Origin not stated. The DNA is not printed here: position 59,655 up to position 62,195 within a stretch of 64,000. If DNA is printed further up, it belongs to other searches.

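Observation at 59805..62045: Lone archaeal/eukaryotic-type Hel308 helicase at the edge of the accessory island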

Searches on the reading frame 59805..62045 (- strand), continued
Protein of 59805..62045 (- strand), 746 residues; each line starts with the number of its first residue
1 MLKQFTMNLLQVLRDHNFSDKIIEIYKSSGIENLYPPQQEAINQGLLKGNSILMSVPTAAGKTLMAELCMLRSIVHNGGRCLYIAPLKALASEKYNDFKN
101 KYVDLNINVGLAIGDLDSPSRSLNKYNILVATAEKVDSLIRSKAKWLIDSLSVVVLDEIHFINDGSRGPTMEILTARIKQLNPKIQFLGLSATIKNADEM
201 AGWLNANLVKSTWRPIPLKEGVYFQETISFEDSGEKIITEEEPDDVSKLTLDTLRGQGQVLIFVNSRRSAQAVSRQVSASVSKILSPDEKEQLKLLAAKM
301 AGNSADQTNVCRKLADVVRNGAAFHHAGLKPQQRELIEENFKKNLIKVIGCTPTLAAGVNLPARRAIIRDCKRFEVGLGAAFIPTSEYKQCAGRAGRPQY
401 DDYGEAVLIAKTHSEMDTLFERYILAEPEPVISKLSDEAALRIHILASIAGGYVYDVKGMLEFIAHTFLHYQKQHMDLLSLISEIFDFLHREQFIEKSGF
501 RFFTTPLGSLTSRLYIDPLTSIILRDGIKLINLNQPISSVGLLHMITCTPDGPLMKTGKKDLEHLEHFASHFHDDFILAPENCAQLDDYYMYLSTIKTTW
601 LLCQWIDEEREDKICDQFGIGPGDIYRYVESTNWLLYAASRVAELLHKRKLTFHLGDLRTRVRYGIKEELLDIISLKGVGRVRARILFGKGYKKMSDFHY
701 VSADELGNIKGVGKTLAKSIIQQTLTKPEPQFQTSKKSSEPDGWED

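Call 8: find_homologous_proteins(query=window:59805-62045:-, max_evalue=1e-30)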
Query window:59805-62045:- (746 aa): 6623 proteins with E <= 1e-30 among 8000 candidates; the best 120 are listed.
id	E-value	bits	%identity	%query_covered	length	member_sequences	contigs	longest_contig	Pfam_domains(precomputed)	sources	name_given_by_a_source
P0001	0.0e+0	1165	100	70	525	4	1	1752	PF00270.36,PF00271.38,PF22527.3,PF04851.22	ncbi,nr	ncbi:MAG: DEAD/DEAH box helicase, partial [Candidatus Omnitrophica bacterium]|nr:DEAD/DEAH box helic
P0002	0.0e+0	1159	68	99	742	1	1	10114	PF00270.36,PF00271.38,PF21280.3,PF22527.3,PF04851.22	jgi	-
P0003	0.0e+0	1156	68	99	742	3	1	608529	PF00270.36,PF14520.13,PF00271.38,PF21280.3,PF22527.3,PF04851.22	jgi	-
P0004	0.0e+0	1156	69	96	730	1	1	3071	PF00270.36,PF20470.5,PF14520.13,PF00271.38,PF21280.3,PF22527.3,PF04851.22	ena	-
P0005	0.0e+0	1156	69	96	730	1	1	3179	PF00270.36,PF20470.5,PF14520.13,PF00271.38,PF21280.3,PF22527.3,PF04851.22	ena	-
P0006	0.0e+0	1155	69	97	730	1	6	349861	PF12826.14,PF00270.36,PF14520.13,PF00271.38,PF21280.3,PF22527.3,PF04851.22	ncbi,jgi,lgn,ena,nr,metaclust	ncbi:MAG TPA: extensin [Candidatus Omnitrophica bacterium]|nr:MAG: hypothetical protein A2Z81_04115 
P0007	0.0e+0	1155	70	97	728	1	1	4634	PF00270.36,PF20470.5,PF14520.13,PF00271.38,PF21280.3,PF22527.3,PF04851.22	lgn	-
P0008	0.0e+0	1154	70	96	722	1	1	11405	PF00270.36,PF20470.5,PF00271.38,PF21280.3,PF22527.3,PF04851.22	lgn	-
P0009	0.0e+0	1153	69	97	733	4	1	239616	PF00270.36,PF20470.5,PF14520.13,PF00271.38,PF21280.3,PF22527.3,PF04851.22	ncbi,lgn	-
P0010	0.0e+0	1153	68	99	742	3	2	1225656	PF00270.36,PF14520.13,PF00271.38,PF21280.3,PF22527.3,PF04851.22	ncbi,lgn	ncbi:MAG: DEAD/DEAH box helicase [Candidatus Omnitrophota bacterium]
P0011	0.0e+0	1151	68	100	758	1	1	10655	PF00270.36,PF14520.13,PF00271.38,PF21280.3,PF00633.30,PF22527.3,PF04851.22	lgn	-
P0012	0.0e+0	1151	69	97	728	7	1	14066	PF00270.36,PF20470.5,PF14520.13,PF00271.38,PF21280.3,PF22527.3,PF04851.22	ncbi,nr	ncbi:MAG: DEAD/DEAH box helicase [Candidatus Omnitrophica bacterium]|nr:DEAD/DEAH box helicase [Cand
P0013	0.0e+0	1149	67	99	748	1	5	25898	PF00270.36,PF14520.13,PF00271.38,PF21280.3,PF00633.30,PF22527.3,PF04851.22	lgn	-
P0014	0.0e+0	1148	70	96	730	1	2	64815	PF00270.36,PF20470.5,PF14520.13,PF00271.38,PF21280.3,PF22527.3,PF04851.22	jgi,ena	-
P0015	0.0e+0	1148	70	95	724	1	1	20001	PF00270.36,PF14520.13,PF00271.38,PF21280.3,PF00633.30,PF22527.3,PF04851.22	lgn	-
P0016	0.0e+0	1148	69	96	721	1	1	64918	PF00270.36,PF20470.5,PF14520.13,PF00271.38,PF21280.3,PF22527.3,PF04851.22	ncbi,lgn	-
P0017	0.0e+0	1146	70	96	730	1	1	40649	PF00270.36,PF20470.5,PF14520.13,PF00271.38,PF21280.3,PF22527.3,PF04851.22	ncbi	-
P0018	0.0e+0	1139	68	97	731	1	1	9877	PF00270.36,PF20470.5,PF14520.13,PF00271.38,PF21280.3,PF22527.3,PF04851.22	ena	-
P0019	0.0e+0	1137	66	99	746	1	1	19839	PF00270.36,PF14520.13,PF00271.38,PF21280.3,PF04851.22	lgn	-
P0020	0.0e+0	1134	69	95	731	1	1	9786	PF00270.36,PF14520.13,PF00271.38,PF21280.3,PF22527.3,PF04851.22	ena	-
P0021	0.0e+0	1132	69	96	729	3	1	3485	PF12826.14,PF00270.36,PF14520.13,PF00271.38,PF21280.3,PF22527.3,PF04851.22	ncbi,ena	-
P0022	0.0e+0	1131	69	96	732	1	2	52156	PF00270.36,PF20470.5,PF14520.13,PF00271.38,PF21280.3,PF00633.30,PF22527.3,PF04851.22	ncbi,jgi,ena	-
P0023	0.0e+0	1130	68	99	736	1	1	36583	PF00270.36,PF20470.5,PF14520.13,PF00271.38,PF21280.3,PF04851.22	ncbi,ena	-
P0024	0.0e+0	1129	67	98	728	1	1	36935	PF00270.36,PF20470.5,PF14520.13,PF00271.38,PF21280.3,PF04851.22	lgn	-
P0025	0.0e+0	1128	68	97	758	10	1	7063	PF00270.36,PF14520.13,PF00271.38,PF21280.3,PF22527.3,PF04851.22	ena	-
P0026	0.0e+0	1125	67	97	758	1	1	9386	PF00270.36,PF20470.5,PF14520.13,PF00271.38,PF21280.3,PF04851.22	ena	-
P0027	0.0e+0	1124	68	97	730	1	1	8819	PF00270.36,PF20470.5,PF00271.38,PF21280.3,PF22527.3,PF04851.22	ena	-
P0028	0.0e+0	1122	66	99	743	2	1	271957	PF00270.36,PF20470.5,PF00271.38,PF21280.3,PF22527.3,PF04851.22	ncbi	-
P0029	0.0e+0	1122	67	97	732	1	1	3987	PF00270.36,PF14520.13,PF00271.38,PF21280.3,PF22527.3,PF04851.22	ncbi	-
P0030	0.0e+0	1121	68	96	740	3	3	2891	PF00270.36,PF14520.13,PF00271.38,PF21280.3,PF00633.30,PF22527.3,PF04851.22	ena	-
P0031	0.0e+0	1117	66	99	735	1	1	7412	PF00270.36,PF10391.16,PF14520.13,PF00271.38,PF21280.3,PF04851.22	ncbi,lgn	-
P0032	0.0e+0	1112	67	97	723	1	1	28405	PF00270.36,PF00271.38,PF21280.3,PF22527.3,PF04851.22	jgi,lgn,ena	-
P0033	0.0e+0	1111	68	96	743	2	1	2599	PF00270.36,PF20470.5,PF14520.13,PF00271.38,PF21280.3,PF22527.3,PF04851.22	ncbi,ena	-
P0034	0.0e+0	1111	66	96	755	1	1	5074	PF00270.36,PF14520.13,PF00271.38,PF21280.3,PF04851.22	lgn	-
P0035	0.0e+0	1110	67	96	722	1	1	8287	PF12826.14,PF00270.36,PF20470.5,PF14520.13,PF00271.38,PF21280.3,PF22527.3,PF04851.22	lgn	-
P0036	0.0e+0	1110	68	97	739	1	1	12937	PF00270.36,PF14520.13,PF00271.38,PF21280.3,PF22527.3,PF04851.22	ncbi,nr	ncbi:MAG: DEAD/DEAH box helicase [Candidatus Omnitrophica bacterium]|nr:DEAD/DEAH box helicase [Cand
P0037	0.0e+0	1108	66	99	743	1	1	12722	PF00270.36,PF10391.16,PF20470.5,PF14520.13,PF00271.38,PF21280.3,PF22527.3,PF04851.22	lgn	-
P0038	0.0e+0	1106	67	97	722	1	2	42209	PF00270.36,PF20470.5,PF14520.13,PF00271.38,PF21280.3,PF22527.3,PF04851.22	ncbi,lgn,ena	-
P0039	0.0e+0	1105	67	97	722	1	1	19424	PF00270.36,PF20470.5,PF14520.13,PF00271.38,PF21280.3,PF22527.3,PF04851.22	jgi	-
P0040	0.0e+0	1105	67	96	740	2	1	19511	PF00270.36,PF14520.13,PF00271.38,PF21280.3,PF22527.3,PF04851.22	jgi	-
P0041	0.0e+0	1104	66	99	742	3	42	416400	PF00270.36,PF14520.13,PF00271.38,PF21280.3,PF22527.3,PF04851.22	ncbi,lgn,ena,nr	ncbi:MAG: DEAD/DEAH box helicase [Candidatus Omnitrophica bacterium]|nr:DEAD/DEAH box helicase [Cand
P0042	0.0e+0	1102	66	97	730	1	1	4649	PF00270.36,PF10391.16,PF14520.13,PF00271.38,PF21280.3,PF22527.3,PF04851.22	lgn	-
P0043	0.0e+0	1101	66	98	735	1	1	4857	PF00270.36,PF20470.5,PF14520.13,PF00271.38,PF21280.3,PF22527.3,PF04851.22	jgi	jgi:helicase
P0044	0.0e+0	1101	66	96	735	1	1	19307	PF00270.36,PF20470.5,PF14520.13,PF00271.38,PF21280.3,PF22527.3,PF04851.22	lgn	-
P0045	0.0e+0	1101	67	96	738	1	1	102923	PF00270.36,PF20470.5,PF14520.13,PF00271.38,PF21280.3,PF00633.30,PF22527.3,PF04851.22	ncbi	-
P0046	0.0e+0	1101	67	97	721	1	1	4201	PF00270.36,PF14520.13,PF00271.38,PF21280.3,PF00633.30,PF22527.3,PF04851.22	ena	-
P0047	0.0e+0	1101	67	96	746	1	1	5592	PF00270.36,PF20470.5,PF14520.13,PF00271.38,PF21280.3,PF00633.30,PF04851.22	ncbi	-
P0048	0.0e+0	1098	67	96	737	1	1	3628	PF00270.36,PF14520.13,PF00271.38,PF21280.3,PF22527.3,PF04851.22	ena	-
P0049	0.0e+0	1097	67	97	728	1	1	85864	PF12826.14,PF00270.36,PF20470.5,PF14520.13,PF00271.38,PF21280.3,PF22527.3,PF04851.22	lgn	-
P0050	0.0e+0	1096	66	96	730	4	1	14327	PF00270.36,PF00271.38,PF21280.3,PF22527.3,PF04851.22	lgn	-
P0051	0.0e+0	1095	66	96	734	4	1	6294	PF00270.36,PF20470.5,PF14520.13,PF00271.38,PF21280.3,PF04851.22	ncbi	-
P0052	0.0e+0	1095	66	99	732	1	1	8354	PF00270.36,PF20470.5,PF14520.13,PF00271.38,PF21280.3,PF04851.22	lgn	-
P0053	0.0e+0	1094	67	97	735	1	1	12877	PF00270.36,PF20470.5,PF14520.13,PF00271.38,PF21280.3,PF22527.3,PF04851.22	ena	-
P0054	0.0e+0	1094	66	96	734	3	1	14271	PF00270.36,PF20470.5,PF14520.13,PF00271.38,PF21280.3,PF04851.22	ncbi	-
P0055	0.0e+0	1089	65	97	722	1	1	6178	PF00270.36,PF20470.5,PF14520.13,PF00271.38,PF21280.3,PF04851.22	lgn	-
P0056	0.0e+0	1088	66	97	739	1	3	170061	PF00270.36,PF20470.5,PF14520.13,PF00271.38,PF21280.3,PF00633.30,PF22527.3,PF04851.22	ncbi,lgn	-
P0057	0.0e+0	1085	67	96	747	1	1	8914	PF00270.36,PF14520.13,PF00271.38,PF21280.3,PF22527.3,PF04851.22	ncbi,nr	ncbi:MAG: DEAD/DEAH box helicase [Candidatus Omnitrophica bacterium]|nr:DEAD/DEAH box helicase [Cand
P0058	0.0e+0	1084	64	99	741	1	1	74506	PF00270.36,PF20470.5,PF00271.38,PF21280.3,PF22527.3,PF04851.22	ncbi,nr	ncbi:MAG: DEAD/DEAH box helicase [Candidatus Omnitrophica bacterium]|nr:DEAD/DEAH box helicase [Cand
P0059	0.0e+0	1084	64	99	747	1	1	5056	PF00270.36,PF14520.13,PF00271.38,PF21280.3,PF22527.3,PF04851.22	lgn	-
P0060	0.0e+0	1083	64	98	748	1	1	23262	PF00270.36,PF20470.5,PF14520.13,PF00271.38,PF21280.3,PF04851.22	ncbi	-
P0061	0.0e+0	1083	66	96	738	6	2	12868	PF12826.14,PF00270.36,PF10391.16,PF14520.13,PF00271.38,PF21280.3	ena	-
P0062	0.0e+0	1082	64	99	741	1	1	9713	PF00270.36,PF20470.5,PF14520.13,PF00271.38,PF21280.3,PF22527.3,PF04851.22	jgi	jgi:helicase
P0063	0.0e+0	1082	64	99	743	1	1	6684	PF00270.36,PF14520.13,PF00271.38,PF21280.3,PF22527.3,PF04851.22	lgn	-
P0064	0.0e+0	1081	67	96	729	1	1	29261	PF00270.36,PF20470.5,PF00271.38,PF21280.3,PF22527.3,PF04851.22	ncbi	-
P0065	0.0e+0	1081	65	97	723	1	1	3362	PF00270.36,PF20470.5,PF14520.13,PF00271.38,PF21280.3,PF22527.3,PF04851.22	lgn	-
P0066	0.0e+0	1078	66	96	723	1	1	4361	PF00270.36,PF20470.5,PF14520.13,PF00271.38,PF21280.3,PF22527.3,PF04851.22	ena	-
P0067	0.0e+0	1076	65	96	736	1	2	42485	PF12826.14,PF00270.36,PF14520.13,PF00271.38,PF21280.3,PF22527.3,PF04851.22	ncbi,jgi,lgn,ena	-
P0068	0.0e+0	1076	64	97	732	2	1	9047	PF00270.36,PF14520.13,PF00271.38,PF21280.3,PF04851.22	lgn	-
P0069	0.0e+0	1076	65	96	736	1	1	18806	PF12826.14,PF00270.36,PF10391.16,PF14520.13,PF00271.38,PF21280.3,PF22527.3,PF04851.22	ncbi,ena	-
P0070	0.0e+0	1076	66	96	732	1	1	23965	PF00270.36,PF14520.13,PF00271.38,PF21280.3,PF22527.3,PF04851.22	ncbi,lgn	-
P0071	0.0e+0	1075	65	97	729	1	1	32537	PF12826.14,PF00270.36,PF14520.13,PF00271.38,PF21280.3,PF22527.3,PF04851.22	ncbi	-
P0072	0.0e+0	1075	65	96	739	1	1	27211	PF00270.36,PF14520.13,PF00271.38,PF21280.3,PF22527.3,PF04851.22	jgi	jgi:helicase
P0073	0.0e+0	1072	62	100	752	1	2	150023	PF00270.36,PF14520.13,PF00271.38,PF21280.3,PF00633.30,PF22527.3,PF04851.22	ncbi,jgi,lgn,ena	-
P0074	0.0e+0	1072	65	96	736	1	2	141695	PF00270.36,PF14520.13,PF00271.38,PF21280.3,PF00633.30,PF22527.3,PF04851.22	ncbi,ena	-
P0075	0.0e+0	1072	63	98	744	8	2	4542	PF00270.36,PF10391.16,PF14520.13,PF00271.38,PF21280.3,PF22527.3,PF04851.22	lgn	-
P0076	0.0e+0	1072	65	98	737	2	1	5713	PF12826.14,PF00270.36,PF14520.13,PF00271.38,PF21280.3,PF22527.3,PF04851.22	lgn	-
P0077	0.0e+0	1070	66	97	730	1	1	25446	PF00270.36,PF20470.5,PF14520.13,PF00271.38,PF21280.3,PF22527.3,PF04851.22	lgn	-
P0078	0.0e+0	1070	64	97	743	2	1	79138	PF00270.36,PF20470.5,PF14520.13,PF00271.38,PF21280.3,PF04851.22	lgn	-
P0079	0.0e+0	1070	64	97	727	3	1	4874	PF00270.36,PF20470.5,PF14520.13,PF00271.38,PF21280.3,PF22527.3,PF04851.22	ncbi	-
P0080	0.0e+0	1069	65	96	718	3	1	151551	PF00270.36,PF20470.5,PF14520.13,PF00271.38,PF21280.3,PF04851.22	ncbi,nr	ncbi:MAG TPA: DEAD/DEAH box helicase [Candidatus Omnitrophota bacterium]|nr:DEAD/DEAH box helicase [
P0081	0.0e+0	1068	65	96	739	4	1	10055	PF00270.36,PF20470.5,PF14520.13,PF00271.38,PF21280.3,PF22527.3,PF04851.22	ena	-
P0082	0.0e+0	1067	65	96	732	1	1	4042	PF00270.36,PF20470.5,PF14520.13,PF00271.38,PF21280.3,PF22527.3,PF04851.22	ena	-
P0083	0.0e+0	1066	65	97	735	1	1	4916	PF00270.36,PF14520.13,PF00271.38,PF21280.3,PF22527.3,PF04851.22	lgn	-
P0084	0.0e+0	1064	65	96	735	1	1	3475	PF12826.14,PF00270.36,PF14520.13,PF00271.38,PF21280.3,PF04851.22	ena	-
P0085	0.0e+0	1063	65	96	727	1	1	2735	PF00270.36,PF20470.5,PF14520.13,PF00271.38,PF21280.3,PF22527.3,PF04851.22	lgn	-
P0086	0.0e+0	1063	64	97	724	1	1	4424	PF00270.36,PF14520.13,PF00271.38,PF21280.3,PF04851.22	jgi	-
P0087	0.0e+0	1062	65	96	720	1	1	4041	PF00270.36,PF20470.5,PF14520.13,PF00271.38,PF21280.3,PF22527.3,PF04851.22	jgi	jgi:helicase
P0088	0.0e+0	1060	65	96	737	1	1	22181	PF00270.36,PF20470.5,PF14520.13,PF00271.38,PF21280.3,PF04851.22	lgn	-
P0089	0.0e+0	1060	66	96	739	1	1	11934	PF12826.14,PF00270.36,PF10391.16,PF20470.5,PF14520.13,PF00271.38,PF21280.3,PF22527.3,PF04851.22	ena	-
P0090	0.0e+0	1060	65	98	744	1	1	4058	PF00270.36,PF14520.13,PF00271.38,PF21280.3,PF22527.3,PF04851.22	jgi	jgi:helicase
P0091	0.0e+0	1060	65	96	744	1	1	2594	PF00270.36,PF14520.13,PF00271.38,PF21280.3,PF00633.30,PF04851.22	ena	-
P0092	0.0e+0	1059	64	97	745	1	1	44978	PF00270.36,PF14520.13,PF00271.38,PF21280.3,PF00633.30,PF22527.3,PF04851.22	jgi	jgi:helicase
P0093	0.0e+0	1059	63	99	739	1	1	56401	PF00270.36,PF14520.13,PF00271.38,PF21280.3,PF04851.22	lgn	-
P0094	0.0e+0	1058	65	96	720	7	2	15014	PF00270.36,PF20470.5,PF14520.13,PF00271.38,PF21280.3,PF22527.3,PF04851.22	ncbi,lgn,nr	ncbi:MAG: DEAD/DEAH box helicase [Candidatus Omnitrophica bacterium]|nr:DEAD/DEAH box helicase [Cand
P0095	0.0e+0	1057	63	99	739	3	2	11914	PF00270.36,PF14520.13,PF00271.38,PF21280.3,PF04851.22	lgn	-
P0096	0.0e+0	1056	63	99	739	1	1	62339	PF00270.36,PF14520.13,PF00271.38,PF21280.3,PF04851.22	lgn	-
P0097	0.0e+0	1055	63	99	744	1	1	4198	PF00270.36,PF10391.16,PF14520.13,PF00271.38,PF21280.3,PF22527.3,PF04851.22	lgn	-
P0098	0.0e+0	1054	66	96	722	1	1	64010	PF00270.36,PF20470.5,PF14520.13,PF00271.38,PF21280.3,PF22527.3,PF04851.22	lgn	-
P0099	0.0e+0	1053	63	97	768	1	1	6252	PF12826.14,PF00270.36,PF10391.16,PF14520.13,PF00271.38,PF21280.3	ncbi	-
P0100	0.0e+0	1053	65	96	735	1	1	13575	PF00270.36,PF14520.13,PF00271.38,PF21280.3,PF22527.3,PF04851.22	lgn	-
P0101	0.0e+0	1051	64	97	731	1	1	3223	PF12826.14,PF00270.36,PF20470.5,PF14520.13,PF00271.38,PF21280.3,PF22527.3,PF04851.22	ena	-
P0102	0.0e+0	1051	64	96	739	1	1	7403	PF00270.36,PF14520.13,PF00271.38,PF21280.3,PF00633.30,PF22527.3,PF04851.22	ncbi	-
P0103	0.0e+0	1050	62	97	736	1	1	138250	PF00270.36,PF20470.5,PF14520.13,PF00271.38,PF21280.3,PF04851.22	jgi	jgi:helicase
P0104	0.0e+0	1049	64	96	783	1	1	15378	PF00270.36,PF14520.13,PF00271.38,PF21280.3,PF22527.3,PF04851.22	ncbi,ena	-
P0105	0.0e+0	1049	65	96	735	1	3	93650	PF00270.36,PF14520.13,PF00271.38,PF21280.3,PF22527.3,PF04851.22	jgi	-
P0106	0.0e+0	1049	64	97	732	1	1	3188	PF00270.36,PF14520.13,PF00271.38,PF21280.3,PF22527.3,PF04851.22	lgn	-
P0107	0.0e+0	1049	63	96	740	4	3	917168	PF00270.36,PF14520.13,PF00271.38,PF21280.3,PF22527.3,PF04851.22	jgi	-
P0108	0.0e+0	1048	62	97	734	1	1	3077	PF00270.36,PF14520.13,PF00271.38,PF21280.3,PF22527.3,PF04851.22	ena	-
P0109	0.0e+0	1046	64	96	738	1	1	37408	PF00270.36,PF14520.13,PF00271.38,PF21280.3,PF22527.3,PF04851.22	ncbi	-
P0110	0.0e+0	1046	63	98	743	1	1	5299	PF00270.36,PF10391.16,PF14520.13,PF00271.38,PF21280.3,PF22527.3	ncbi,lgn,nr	ncbi:MAG: DEAD/DEAH box helicase [Candidatus Omnitrophica bacterium]|nr:DEAD/DEAH box helicase [Cand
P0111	0.0e+0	1045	62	99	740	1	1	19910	PF00270.36,PF14520.13,PF00271.38,PF21280.3,PF04851.22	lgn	-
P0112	0.0e+0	1044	63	96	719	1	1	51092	PF00270.36,PF20470.5,PF14520.13,PF00271.38,PF21280.3,PF22527.3,PF04851.22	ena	-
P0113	0.0e+0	1042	64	96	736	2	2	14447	PF00270.36,PF20470.5,PF14520.13,PF00271.38,PF21280.3,PF22527.3,PF04851.22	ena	-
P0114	0.0e+0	1041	63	96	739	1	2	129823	PF00270.36,PF20470.5,PF14520.13,PF00271.38,PF21280.3,PF22527.3,PF04851.22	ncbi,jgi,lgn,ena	-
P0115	0.0e+0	1041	62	99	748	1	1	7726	PF00270.36,PF14520.13,PF00271.38,PF21280.3,PF22527.3,PF04851.22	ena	-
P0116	0.0e+0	1039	62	97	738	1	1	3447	PF00270.36,PF10391.16,PF14520.13,PF00271.38,PF21280.3,PF22527.3,PF04851.22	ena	-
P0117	0.0e+0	1038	61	99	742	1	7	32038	PF00270.36,PF10391.16,PF14520.13,PF00271.38,PF21280.3,PF04851.22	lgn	-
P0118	0.0e+0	1037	63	96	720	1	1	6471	PF00270.36,PF14520.13,PF00271.38,PF21280.3,PF22527.3,PF04851.22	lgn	-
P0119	0.0e+0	1036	62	98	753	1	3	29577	PF00270.36,PF10391.16,PF14520.13,PF00271.38,PF21280.3,PF00633.30,PF22527.3,PF04851.22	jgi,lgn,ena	-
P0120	0.0e+0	1036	64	96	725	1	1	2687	PF00270.36,PF14520.13,PF00271.38,PF21280.3,PF22527.3,PF04851.22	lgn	-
